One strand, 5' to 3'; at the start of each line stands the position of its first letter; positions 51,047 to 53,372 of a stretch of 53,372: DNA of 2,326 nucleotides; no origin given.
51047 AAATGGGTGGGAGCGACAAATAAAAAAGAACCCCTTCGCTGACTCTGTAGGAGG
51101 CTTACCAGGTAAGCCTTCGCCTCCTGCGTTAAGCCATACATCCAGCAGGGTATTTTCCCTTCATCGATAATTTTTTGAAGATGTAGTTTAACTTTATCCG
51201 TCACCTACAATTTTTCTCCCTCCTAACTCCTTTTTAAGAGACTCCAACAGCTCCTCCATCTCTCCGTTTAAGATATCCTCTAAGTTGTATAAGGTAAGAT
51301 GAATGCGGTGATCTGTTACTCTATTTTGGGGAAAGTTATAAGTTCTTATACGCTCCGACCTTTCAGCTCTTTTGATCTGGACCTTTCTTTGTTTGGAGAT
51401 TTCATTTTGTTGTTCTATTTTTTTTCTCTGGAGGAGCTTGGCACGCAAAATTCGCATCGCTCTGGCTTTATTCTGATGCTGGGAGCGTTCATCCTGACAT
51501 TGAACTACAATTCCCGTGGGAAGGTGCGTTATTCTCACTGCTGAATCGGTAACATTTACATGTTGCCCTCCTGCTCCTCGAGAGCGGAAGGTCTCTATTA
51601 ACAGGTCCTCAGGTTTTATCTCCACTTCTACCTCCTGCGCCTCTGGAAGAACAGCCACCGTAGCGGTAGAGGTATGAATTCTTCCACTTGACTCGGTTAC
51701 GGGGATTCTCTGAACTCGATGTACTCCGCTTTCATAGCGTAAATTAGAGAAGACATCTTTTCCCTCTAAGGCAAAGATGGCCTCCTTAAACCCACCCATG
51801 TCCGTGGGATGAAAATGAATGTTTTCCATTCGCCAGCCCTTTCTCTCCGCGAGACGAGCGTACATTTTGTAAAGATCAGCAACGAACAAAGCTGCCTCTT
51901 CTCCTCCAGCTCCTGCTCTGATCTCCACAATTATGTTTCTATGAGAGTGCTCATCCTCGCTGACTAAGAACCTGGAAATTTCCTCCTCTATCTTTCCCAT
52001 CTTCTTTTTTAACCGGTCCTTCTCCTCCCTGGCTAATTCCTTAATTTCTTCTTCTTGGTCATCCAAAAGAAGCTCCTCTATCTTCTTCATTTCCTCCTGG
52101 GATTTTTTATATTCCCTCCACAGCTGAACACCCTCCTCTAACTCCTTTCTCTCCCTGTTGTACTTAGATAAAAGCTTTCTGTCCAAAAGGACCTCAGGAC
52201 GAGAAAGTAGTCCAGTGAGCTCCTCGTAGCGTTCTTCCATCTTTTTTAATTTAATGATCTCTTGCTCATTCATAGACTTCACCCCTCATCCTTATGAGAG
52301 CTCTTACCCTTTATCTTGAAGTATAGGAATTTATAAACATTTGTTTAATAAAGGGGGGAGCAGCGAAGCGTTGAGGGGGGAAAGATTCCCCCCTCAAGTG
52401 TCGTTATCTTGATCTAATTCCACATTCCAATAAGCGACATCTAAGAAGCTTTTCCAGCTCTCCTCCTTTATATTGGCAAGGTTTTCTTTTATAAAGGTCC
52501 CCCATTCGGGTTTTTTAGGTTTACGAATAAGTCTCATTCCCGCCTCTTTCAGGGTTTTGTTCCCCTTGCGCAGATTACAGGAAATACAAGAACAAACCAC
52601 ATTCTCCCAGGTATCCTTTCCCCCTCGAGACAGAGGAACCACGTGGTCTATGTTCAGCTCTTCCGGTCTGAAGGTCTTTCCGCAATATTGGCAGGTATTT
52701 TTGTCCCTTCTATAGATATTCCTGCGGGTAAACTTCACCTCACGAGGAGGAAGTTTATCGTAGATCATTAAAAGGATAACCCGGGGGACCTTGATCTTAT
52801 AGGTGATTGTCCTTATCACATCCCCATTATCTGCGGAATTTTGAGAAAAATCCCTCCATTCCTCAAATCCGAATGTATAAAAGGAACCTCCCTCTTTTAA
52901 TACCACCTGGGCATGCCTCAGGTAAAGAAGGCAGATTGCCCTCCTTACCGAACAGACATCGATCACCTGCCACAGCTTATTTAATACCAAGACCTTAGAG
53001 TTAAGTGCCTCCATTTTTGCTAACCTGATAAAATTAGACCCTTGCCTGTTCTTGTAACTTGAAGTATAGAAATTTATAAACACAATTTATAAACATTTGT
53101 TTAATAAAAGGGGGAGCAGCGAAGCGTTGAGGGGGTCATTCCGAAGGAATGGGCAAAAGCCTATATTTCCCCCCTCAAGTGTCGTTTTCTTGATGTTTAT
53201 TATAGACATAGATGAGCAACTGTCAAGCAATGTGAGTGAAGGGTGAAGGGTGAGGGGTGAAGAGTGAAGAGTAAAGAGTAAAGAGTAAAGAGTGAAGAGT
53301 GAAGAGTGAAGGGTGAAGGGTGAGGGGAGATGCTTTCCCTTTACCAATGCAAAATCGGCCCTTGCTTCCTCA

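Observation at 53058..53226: Second element copy fills the HNH 5' leader just downstream of a near-consensus promoter; the stem is kept but the loop is expanded to 34 nt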

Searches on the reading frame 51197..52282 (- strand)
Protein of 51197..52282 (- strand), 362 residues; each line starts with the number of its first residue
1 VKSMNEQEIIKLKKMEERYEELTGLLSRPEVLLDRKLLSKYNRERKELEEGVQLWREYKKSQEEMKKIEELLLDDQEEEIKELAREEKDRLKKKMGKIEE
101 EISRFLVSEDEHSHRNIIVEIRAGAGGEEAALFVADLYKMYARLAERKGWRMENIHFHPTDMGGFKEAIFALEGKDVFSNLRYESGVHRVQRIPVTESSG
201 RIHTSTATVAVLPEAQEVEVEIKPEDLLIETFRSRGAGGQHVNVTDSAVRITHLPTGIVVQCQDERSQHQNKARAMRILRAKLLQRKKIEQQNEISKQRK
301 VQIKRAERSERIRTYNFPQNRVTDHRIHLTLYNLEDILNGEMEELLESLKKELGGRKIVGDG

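Call 14: search_protein_families(library=pfam, proteins=[window:51197-52282:-])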
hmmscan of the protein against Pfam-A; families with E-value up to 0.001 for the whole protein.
window:51197-52282:- (362 aa): 2 families
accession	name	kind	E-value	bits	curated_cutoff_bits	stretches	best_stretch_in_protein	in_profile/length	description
PF03462.23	PCRF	-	1.7e-65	220.9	24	1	15-209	1-194/194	PCRF domain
PF00472.26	RF-1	-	6.7e-43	145.8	35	1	217-326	2-116/116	RF-1 domain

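Call 26: find_encoding_contigs(protein=window:51197-52273:-, flank=3000, max_places=10)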
Protein window:51197-52273:- (359 aa): 3 contigs read that carry it; 3 places shown.
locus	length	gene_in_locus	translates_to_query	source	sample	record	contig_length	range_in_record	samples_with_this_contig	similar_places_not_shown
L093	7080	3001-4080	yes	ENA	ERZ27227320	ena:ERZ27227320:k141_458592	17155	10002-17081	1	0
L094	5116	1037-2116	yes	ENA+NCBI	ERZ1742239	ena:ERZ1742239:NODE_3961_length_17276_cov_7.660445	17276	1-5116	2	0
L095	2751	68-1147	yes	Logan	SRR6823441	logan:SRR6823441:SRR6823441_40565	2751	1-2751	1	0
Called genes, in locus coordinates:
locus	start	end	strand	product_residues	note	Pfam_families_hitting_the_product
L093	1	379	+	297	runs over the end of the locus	PF08668:HDOD, PF01966:HD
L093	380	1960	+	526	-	PF13185:GAF_2, PF13492:GAF_3 (faint), PF01590:GAF, PF13185:GAF_2, PF13487:HD_5, PF01966:HD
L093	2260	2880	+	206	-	PF01844:HNH, PF13395:HNH_4, PF14279:HNH_5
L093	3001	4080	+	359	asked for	PF03462:PCRF, PF00472:RF-1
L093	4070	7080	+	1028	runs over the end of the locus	?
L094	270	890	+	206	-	PF01844:HNH, PF13395:HNH_4, PF14279:HNH_5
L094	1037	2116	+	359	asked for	PF03462:PCRF, PF00472:RF-1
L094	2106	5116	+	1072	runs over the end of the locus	PF17757:UvrB_inter, PF21132:MFD_D3 (faint), PF02559:CarD_TRCF_RID, PF00270:DEAD, PF04851:ResIII, PF22590:Cas3-like_C_2 (faint), PF00271:Helicase_C, PF03461:TRCF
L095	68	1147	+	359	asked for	PF03462:PCRF, PF00472:RF-1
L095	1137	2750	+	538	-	?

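Call 29: find_encoding_contigs(protein=L093:2260-2877:+, flank=1500, max_places=10)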
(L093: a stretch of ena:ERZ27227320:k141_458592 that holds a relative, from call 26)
Protein L093:2260-2877:+ (206 aa): 3 contigs read that carry it; 3 places shown.
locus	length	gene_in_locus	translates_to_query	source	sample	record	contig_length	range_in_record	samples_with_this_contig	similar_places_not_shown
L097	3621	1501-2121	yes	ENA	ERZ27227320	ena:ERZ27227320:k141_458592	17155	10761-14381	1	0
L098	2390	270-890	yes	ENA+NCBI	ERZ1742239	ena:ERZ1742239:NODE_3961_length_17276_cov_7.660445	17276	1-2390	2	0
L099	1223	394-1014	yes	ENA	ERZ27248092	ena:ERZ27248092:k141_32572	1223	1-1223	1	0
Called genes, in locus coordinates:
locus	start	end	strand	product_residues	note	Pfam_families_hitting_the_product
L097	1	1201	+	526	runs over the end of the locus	PF13185:GAF_2, PF13492:GAF_3 (faint), PF01590:GAF, PF13185:GAF_2, PF13487:HD_5, PF01966:HD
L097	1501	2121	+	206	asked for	PF01844:HNH, PF13395:HNH_4, PF14279:HNH_5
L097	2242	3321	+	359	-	PF03462:PCRF, PF00472:RF-1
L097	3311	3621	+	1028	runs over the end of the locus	?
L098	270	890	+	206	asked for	PF01844:HNH, PF13395:HNH_4, PF14279:HNH_5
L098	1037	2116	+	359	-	PF03462:PCRF, PF00472:RF-1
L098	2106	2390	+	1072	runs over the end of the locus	PF17757:UvrB_inter, PF21132:MFD_D3 (faint), PF02559:CarD_TRCF_RID, PF00270:DEAD, PF04851:ResIII, PF22590:Cas3-like_C_2 (faint), PF00271:Helicase_C, PF03461:TRCF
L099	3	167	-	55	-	?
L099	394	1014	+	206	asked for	PF01844:HNH, PF13395:HNH_4, PF14279:HNH_5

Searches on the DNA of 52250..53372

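Call 15: search_rna_families(source=window, start=52250, end=53372, threshold=evalue, max_evalue=10)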
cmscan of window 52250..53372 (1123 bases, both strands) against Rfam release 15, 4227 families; matches with E-value up to 10: 5.
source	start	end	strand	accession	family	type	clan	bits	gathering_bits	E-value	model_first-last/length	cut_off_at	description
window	52325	52405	+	RF02029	sraA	Gene; sRNA;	-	22.3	56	1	1-95/95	no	sraA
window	52719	52759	+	RF02358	hsp17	Cis-reg; thermoregulator;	-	18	45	3.4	1-49/49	no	Hsp17 thermometer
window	52370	52398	-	RF00963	mir-642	Gene; miRNA;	-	17.7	90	5.4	1-83/83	no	mir-642 microRNA precursor family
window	52689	52731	+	RF01716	PhotoRC-I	Cis-reg;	-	12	45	4.8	1-44/44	no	PhotoRC-I RNA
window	53353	53372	-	RF01142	sR19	Gene; snRNA; snoRNA; CD-box;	-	11.5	45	7.2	40-63/63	5'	Small nucleolar RNA sR19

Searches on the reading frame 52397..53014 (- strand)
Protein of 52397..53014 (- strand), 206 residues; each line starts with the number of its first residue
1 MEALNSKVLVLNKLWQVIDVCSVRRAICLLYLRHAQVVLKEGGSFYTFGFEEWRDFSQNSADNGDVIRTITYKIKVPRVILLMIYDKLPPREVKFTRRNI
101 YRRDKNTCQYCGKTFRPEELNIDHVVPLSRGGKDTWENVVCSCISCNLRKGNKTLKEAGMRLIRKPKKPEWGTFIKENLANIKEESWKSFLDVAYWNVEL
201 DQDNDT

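Call 14: search_protein_families(library=pfam, proteins=[window:52397-53014:-])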
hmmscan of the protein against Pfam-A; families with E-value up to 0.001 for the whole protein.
window:52397-53014:- (206 aa): 3 families
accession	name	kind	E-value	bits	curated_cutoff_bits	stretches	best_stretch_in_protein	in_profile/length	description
PF14279.12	HNH_5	-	5.5e-17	61.9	27.5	1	108-162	1-55/56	HNH endonuclease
PF01844.29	HNH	-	6.9e-16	58.6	21.4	1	108-153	1-47/47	HNH endonuclease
PF13395.12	HNH_4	-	3e-08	33.9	22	1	108-154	1-52/54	HNH endonuclease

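Call 24: find_related_loci(query=window:52397-53014:-, collection=metagenome_contigs, flank=1500)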
Query window:52397-53014:- (206 aa) in metagenome_contigs; peptide patterns used: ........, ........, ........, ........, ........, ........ (x = any residue, [..] = any of these).
600 stretches matched a pattern (row limit reached: there are more); 569 encode a relative of the query (tblastn E <= 1e-3); the best 80 are kept; 80 distinct loci.
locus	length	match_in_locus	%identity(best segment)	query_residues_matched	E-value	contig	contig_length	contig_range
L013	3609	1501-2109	75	1-203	5e-111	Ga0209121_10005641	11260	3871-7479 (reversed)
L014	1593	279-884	75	3-203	1e-113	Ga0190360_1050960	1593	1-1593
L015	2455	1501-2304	78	4-203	3e-104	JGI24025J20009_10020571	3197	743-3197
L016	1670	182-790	59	3-205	2e-89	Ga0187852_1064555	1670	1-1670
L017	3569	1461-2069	59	3-205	1e-84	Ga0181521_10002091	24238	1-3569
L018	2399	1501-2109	59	3-205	3e-85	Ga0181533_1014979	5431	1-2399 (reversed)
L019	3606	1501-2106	59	3-203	3e-84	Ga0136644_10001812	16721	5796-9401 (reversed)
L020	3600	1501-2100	60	4-203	4e-84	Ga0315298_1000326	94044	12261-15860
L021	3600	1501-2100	60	4-203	4e-84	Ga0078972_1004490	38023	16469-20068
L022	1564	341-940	59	4-203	9e-89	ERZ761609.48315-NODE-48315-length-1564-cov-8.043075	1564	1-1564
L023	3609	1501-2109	59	3-205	9e-84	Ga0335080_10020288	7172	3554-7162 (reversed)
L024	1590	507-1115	59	3-205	2e-88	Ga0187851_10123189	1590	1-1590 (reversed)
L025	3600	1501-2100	58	4-203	1e-83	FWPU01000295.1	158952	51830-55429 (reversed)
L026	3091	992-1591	60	4-203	7e-84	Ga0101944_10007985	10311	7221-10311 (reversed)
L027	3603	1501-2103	58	3-203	3e-83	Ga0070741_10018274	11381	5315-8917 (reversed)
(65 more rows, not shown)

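Call 28: find_encoding_contigs(protein=window:52397-53014:-, flank=1500, max_places=10)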
Protein window:52397-53014:- (206 aa): 1 contig read that carries it; 1 place shown.
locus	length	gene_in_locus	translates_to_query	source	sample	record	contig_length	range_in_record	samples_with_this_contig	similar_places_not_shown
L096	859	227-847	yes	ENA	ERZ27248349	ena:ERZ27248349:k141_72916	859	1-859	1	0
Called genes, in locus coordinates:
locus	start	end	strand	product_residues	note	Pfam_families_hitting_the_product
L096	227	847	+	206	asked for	PF01844:HNH, PF13395:HNH_4, PF14279:HNH_5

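Call 41: list_cluster_members(proteins=[window:52397-53014:-])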
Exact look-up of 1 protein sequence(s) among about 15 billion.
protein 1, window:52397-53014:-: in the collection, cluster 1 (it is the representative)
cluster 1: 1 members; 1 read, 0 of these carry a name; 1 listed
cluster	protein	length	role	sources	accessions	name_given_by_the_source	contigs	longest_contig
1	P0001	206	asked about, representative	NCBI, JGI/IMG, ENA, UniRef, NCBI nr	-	-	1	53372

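Call 42: find_homologous_proteins(query=window:52397-53014:-, max_evalue=1e-60)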
Query window:52397-53014:- (206 aa): 1631 proteins with E <= 1e-60 among 5254 candidates; the best 120 are listed.
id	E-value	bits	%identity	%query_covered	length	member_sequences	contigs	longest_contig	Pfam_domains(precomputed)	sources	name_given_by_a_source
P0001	1.6e-138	477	100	100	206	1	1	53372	PF13395.13,PF01844.30,PF14279.13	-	-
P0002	3.9e-138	476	100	100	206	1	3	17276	PF13395.13,PF01844.30,PF14279.13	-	-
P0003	3.0e-136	470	98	100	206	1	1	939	PF13395.13,PF01844.30,PF14279.13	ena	-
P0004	3.0e-136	470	100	99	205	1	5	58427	PF13395.13,PF01844.30,PF14279.13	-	-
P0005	4.2e-136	469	99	99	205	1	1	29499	PF13395.13,PF01844.30,PF14279.13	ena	-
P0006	5.0e-135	466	99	99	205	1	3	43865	PF13395.13,PF01844.30,PF14279.13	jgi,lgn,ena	-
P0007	3.8e-132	456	97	99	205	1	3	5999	PF13395.13,PF01844.30,PF14279.13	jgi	-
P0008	3.3e-127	440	97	94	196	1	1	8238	PF13395.13,PF01844.30,PF14279.13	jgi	-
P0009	1.8e-117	408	84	99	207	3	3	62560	PF13395.13,PF01844.30,PF14279.13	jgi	-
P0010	1.9e-116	405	79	100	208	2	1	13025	PF13395.13,PF01844.30,PF14279.13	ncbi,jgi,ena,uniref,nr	ncbi:HNH endonuclease [Candidatus Aerophobetes bacterium]|uniref:HNH endonuclease n=1 Tax=Aerophobet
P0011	1.7e-113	395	82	98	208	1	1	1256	PF13395.13,PF01844.30,PF14279.13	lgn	-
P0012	1.7e-110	385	76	99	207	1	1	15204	PF13395.13,PF01844.30,PF14279.13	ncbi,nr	ncbi:MAG: HNH endonuclease [Candidatus Aerophobetes bacterium]|nr:HNH endonuclease [Candidatus Aerop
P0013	2.0e-110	385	75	98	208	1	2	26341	PF13395.13,PF01844.30,PF14279.13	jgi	-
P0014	1.1e-109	383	78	99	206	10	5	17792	PF13395.13,PF01844.30,PF14279.13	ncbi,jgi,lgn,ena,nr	ncbi:HNH endonuclease [Candidatus Aerophobetes bacterium]|nr:HNH endonuclease [Candidatus Aerophobet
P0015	2.3e-108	378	75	99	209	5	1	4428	PF13395.13,PF01844.30,PF14279.13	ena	-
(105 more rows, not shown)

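Call 43: find_encoding_contigs(protein=P0004, flank=1200, max_places=6)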
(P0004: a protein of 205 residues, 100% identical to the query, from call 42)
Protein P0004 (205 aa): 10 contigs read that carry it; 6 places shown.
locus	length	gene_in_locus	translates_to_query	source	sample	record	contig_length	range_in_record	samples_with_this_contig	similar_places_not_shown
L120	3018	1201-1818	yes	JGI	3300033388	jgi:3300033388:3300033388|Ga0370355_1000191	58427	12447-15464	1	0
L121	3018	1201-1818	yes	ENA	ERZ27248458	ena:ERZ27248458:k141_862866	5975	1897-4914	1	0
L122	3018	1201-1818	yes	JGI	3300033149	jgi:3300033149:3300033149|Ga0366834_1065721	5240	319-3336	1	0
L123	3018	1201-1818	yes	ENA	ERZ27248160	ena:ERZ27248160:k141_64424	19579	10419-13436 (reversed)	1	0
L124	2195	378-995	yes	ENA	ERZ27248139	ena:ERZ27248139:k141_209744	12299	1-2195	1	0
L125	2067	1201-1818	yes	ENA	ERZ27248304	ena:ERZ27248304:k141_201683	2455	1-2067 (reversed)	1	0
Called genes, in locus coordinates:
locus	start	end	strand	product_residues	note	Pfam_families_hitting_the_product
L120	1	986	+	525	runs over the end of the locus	PF13185:GAF_2 (weak), PF13492:GAF_3 (weak), PF01590:GAF, PF13185:GAF_2, PF13492:GAF_3 (weak), PF13487:HD_5, PF01966:HD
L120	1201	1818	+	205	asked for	PF01844:HNH, PF13395:HNH_4, PF14279:HNH_5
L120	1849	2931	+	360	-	PF03462:PCRF, PF00472:RF-1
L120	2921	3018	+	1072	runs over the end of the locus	PF17757:UvrB_inter, PF21132:MFD_D3 (faint), PF02559:CarD_TRCF_RID, PF00270:DEAD, PF04851:ResIII, PF22590:Cas3-like_C_2 (faint), PF00271:Helicase_C, PF03461:TRCF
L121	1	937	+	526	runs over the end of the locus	PF13185:GAF_2, PF01590:GAF, PF13185:GAF_2, PF13492:GAF_3 (weak), PF13487:HD_5, PF01966:HD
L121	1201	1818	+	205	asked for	PF01844:HNH, PF13395:HNH_4, PF14279:HNH_5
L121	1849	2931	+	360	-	PF03462:PCRF, PF00472:RF-1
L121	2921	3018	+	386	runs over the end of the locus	?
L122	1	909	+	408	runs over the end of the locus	?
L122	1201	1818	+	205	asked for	PF01844:HNH, PF13395:HNH_4, PF14279:HNH_5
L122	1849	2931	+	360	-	PF03462:PCRF, PF00472:RF-1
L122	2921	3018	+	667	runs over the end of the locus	?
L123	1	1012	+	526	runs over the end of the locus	PF13185:GAF_2, PF13492:GAF_3 (faint), PF01590:GAF, PF13185:GAF_2, PF13487:HD_5, PF01966:HD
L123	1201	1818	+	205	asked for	PF01844:HNH, PF13395:HNH_4, PF14279:HNH_5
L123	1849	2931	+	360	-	PF03462:PCRF, PF00472:RF-1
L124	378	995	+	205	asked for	PF01844:HNH, PF13395:HNH_4, PF14279:HNH_5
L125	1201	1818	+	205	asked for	PF01844:HNH, PF13395:HNH_4, PF14279:HNH_5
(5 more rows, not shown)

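Call 44: find_encoding_contigs(protein=P0005, flank=1200, max_places=4)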
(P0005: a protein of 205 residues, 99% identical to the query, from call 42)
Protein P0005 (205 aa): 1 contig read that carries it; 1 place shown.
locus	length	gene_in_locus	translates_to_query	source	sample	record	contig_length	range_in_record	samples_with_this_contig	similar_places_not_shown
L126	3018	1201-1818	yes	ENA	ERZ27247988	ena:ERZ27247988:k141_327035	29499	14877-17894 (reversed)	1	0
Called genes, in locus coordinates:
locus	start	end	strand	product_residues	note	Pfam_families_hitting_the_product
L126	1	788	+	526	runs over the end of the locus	PF13185:GAF_2, PF01590:GAF, PF13185:GAF_2, PF13492:GAF_3 (weak), PF13487:HD_5, PF01966:HD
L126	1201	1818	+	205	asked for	PF01844:HNH, PF13395:HNH_4, PF14279:HNH_5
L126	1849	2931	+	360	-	PF03462:PCRF, PF00472:RF-1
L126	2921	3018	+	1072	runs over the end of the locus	PF17757:UvrB_inter, PF21132:MFD_D3 (faint), PF02559:CarD_TRCF_RID, PF00270:DEAD, PF04851:ResIII, PF22590:Cas3-like_C_2 (faint), PF00271:Helicase_C, PF03461:TRCF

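Call 45: find_encoding_contigs(protein=P0006, flank=1200, max_places=4)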
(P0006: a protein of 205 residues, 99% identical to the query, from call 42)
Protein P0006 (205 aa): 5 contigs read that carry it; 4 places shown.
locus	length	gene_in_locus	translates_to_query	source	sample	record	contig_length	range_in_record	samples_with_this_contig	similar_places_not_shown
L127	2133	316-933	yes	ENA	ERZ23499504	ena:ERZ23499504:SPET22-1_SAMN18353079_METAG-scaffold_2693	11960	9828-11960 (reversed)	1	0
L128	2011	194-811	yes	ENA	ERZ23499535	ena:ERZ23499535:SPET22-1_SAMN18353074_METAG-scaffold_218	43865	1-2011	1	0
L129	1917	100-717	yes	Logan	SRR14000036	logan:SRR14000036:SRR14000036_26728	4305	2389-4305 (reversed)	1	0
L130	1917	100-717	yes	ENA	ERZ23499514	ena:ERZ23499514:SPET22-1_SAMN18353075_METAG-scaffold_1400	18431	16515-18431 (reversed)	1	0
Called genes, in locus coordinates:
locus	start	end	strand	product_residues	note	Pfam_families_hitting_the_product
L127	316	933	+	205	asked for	PF01844:HNH, PF13395:HNH_4, PF14279:HNH_5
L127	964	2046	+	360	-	PF03462:PCRF, PF00472:RF-1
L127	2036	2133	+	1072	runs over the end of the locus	PF17757:UvrB_inter, PF21132:MFD_D3 (faint), PF02559:CarD_TRCF_RID, PF00270:DEAD, PF04851:ResIII, PF22590:Cas3-like_C_2 (faint), PF00271:Helicase_C, PF03461:TRCF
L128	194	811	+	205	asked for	PF01844:HNH, PF13395:HNH_4, PF14279:HNH_5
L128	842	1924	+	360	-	PF03462:PCRF, PF00472:RF-1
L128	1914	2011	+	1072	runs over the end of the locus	PF17757:UvrB_inter, PF21132:MFD_D3 (faint), PF02559:CarD_TRCF_RID, PF00270:DEAD, PF04851:ResIII, PF22590:Cas3-like_C_2 (faint), PF00271:Helicase_C, PF03461:TRCF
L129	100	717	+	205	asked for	PF01844:HNH, PF13395:HNH_4, PF14279:HNH_5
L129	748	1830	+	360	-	PF03462:PCRF, PF00472:RF-1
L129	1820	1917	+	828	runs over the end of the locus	?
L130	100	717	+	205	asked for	PF01844:HNH, PF13395:HNH_4, PF14279:HNH_5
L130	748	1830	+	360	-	PF03462:PCRF, PF00472:RF-1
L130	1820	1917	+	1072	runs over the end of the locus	PF17757:UvrB_inter, PF21132:MFD_D3 (faint), PF02559:CarD_TRCF_RID, PF00270:DEAD, PF04851:ResIII, PF22590:Cas3-like_C_2 (faint), PF00271:Helicase_C, PF03461:TRCF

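Call 46: find_encoding_contigs(protein=P0007, flank=1200, max_places=4)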
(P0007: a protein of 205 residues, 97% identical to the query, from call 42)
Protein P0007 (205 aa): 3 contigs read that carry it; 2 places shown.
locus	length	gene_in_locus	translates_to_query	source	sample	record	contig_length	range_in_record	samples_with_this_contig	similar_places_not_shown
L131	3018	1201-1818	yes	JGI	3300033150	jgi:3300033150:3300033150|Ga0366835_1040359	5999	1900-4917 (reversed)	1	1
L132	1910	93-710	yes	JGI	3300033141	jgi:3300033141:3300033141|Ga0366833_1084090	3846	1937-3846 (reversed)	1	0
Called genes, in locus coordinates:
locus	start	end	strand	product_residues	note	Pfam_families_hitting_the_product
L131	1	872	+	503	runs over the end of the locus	PF01590:GAF, PF13185:GAF_2, PF13492:GAF_3 (weak), PF01966:HD, PF13487:HD_5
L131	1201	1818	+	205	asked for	PF01844:HNH, PF13395:HNH_4, PF14279:HNH_5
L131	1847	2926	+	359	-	PF03462:PCRF, PF00472:RF-1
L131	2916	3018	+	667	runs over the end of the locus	?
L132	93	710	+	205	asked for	PF01844:HNH, PF13395:HNH_4, PF14279:HNH_5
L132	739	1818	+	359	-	PF03462:PCRF, PF00472:RF-1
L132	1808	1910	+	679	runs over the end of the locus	?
